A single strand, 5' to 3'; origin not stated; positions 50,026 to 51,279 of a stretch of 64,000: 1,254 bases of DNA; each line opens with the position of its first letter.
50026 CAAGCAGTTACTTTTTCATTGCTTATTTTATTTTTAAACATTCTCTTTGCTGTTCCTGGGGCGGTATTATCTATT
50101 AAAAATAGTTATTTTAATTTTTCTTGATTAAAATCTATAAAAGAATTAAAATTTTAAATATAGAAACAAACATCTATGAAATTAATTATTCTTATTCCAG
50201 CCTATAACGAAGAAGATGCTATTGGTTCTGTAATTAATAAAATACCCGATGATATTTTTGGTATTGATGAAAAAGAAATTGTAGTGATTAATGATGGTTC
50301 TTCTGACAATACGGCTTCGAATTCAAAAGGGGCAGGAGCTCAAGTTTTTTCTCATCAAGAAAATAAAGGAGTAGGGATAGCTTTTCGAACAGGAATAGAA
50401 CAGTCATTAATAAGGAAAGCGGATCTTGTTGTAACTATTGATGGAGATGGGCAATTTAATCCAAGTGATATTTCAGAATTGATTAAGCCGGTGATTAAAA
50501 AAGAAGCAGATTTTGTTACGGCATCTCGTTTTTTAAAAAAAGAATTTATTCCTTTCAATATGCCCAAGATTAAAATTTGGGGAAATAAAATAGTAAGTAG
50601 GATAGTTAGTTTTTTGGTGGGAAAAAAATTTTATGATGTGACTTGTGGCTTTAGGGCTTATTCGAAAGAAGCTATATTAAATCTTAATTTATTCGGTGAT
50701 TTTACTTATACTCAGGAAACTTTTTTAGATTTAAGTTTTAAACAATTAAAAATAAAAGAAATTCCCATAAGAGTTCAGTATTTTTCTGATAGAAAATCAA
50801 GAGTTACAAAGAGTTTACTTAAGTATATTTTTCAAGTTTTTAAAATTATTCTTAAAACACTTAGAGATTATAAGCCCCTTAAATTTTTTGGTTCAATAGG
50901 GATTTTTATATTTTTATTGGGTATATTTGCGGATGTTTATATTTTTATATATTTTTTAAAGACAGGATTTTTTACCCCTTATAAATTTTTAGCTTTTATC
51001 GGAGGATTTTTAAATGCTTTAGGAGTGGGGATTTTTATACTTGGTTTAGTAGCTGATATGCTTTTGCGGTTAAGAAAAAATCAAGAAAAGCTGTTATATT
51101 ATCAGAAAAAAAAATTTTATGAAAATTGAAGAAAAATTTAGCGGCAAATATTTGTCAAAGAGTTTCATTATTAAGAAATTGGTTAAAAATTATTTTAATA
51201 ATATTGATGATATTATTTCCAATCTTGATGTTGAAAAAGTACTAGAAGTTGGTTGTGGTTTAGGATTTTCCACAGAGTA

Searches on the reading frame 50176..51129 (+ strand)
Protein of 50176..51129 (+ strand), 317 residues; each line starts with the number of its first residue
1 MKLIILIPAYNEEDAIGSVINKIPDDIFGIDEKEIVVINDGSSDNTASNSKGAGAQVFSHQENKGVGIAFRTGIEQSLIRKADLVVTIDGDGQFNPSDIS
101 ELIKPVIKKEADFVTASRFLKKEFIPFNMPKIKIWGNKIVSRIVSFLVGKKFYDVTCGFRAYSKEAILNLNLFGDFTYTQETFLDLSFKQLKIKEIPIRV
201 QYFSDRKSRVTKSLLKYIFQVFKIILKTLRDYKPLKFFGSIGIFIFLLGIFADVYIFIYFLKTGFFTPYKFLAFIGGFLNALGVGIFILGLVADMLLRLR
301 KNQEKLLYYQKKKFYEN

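Call 54: search_protein_families(library=pfam, proteins=[window:50176-51129:+], max_evalue=0.00001)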
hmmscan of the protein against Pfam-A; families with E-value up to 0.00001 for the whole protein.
window:50176-51129:+ (317 aa): 1 family
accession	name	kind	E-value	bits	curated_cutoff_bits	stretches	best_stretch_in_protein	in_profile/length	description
PF00535.33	Glycos_transf_2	-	1.2e-23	84.3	23.3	1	5-167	2-164/168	Glycosyl transferase family 2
